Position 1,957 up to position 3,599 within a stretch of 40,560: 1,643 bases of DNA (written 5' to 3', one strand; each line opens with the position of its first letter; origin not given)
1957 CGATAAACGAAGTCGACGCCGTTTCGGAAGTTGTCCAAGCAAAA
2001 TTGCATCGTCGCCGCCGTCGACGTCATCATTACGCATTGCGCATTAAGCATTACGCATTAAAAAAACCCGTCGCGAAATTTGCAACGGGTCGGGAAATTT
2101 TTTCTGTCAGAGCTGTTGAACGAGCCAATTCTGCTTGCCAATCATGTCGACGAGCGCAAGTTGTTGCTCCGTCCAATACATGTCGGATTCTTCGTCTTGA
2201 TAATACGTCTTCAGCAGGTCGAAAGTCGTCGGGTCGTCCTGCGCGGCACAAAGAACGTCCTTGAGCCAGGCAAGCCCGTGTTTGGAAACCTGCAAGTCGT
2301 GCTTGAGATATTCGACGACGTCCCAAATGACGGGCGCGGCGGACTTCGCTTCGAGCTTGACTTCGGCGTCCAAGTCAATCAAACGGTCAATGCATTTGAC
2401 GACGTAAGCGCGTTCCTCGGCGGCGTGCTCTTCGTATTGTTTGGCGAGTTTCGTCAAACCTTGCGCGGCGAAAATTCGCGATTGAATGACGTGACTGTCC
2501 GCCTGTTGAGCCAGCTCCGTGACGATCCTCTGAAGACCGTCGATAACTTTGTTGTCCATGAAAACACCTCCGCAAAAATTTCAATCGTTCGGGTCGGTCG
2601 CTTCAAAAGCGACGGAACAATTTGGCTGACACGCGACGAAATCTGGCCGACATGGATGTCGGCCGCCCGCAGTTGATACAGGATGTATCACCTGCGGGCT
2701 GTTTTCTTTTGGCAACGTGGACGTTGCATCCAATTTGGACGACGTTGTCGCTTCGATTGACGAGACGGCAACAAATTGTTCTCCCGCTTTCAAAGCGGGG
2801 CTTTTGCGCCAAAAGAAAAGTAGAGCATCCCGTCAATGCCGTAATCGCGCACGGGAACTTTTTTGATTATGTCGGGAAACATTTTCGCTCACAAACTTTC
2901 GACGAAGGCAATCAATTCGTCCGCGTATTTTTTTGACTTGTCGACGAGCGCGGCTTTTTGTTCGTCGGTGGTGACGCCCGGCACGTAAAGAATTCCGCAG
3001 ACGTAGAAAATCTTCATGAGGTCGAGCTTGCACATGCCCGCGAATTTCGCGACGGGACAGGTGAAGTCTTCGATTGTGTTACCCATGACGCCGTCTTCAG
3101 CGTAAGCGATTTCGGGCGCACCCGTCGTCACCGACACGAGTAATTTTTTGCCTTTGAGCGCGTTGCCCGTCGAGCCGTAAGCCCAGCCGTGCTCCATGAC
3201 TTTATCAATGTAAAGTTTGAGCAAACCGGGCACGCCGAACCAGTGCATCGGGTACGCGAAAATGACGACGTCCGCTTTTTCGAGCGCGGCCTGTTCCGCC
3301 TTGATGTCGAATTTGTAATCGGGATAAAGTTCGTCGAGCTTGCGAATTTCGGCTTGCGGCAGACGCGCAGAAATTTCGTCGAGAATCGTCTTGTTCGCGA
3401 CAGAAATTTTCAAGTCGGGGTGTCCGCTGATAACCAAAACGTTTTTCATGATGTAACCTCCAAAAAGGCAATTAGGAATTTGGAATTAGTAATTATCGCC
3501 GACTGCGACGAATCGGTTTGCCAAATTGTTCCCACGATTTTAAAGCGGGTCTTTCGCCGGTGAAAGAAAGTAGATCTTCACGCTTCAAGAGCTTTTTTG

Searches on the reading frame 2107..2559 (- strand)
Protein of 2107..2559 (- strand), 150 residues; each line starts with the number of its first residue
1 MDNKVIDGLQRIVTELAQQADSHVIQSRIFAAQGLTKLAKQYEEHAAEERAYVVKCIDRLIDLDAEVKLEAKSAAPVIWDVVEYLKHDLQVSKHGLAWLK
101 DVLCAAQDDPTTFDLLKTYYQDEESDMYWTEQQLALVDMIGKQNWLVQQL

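Call 6: search_protein_families(library=pfam, proteins=[window:2107-2559:-])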
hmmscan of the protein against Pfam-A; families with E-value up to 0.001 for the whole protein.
window:2107-2559:- (150 aa): 1 family
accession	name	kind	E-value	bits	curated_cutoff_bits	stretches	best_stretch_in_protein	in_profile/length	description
PF00210.30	Ferritin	-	1.6e-12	47.9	24.5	1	8-139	3-141/142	Ferritin-like domain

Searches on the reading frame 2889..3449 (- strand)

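Call 6: search_protein_families(library=pfam, proteins=[window:2889-3449:-])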
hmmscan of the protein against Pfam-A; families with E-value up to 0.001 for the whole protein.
window:2889-3449:- (186 aa): 2 families
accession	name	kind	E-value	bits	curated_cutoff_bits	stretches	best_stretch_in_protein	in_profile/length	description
PF02525.22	Flavodoxin_2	-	2.3e-40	138.9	27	1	2-167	1-189/198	Flavodoxin-like fold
PF03358.20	FMN_red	-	2.8e-07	30.7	24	1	48-110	60-116/152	NADPH-dependent FMN reductase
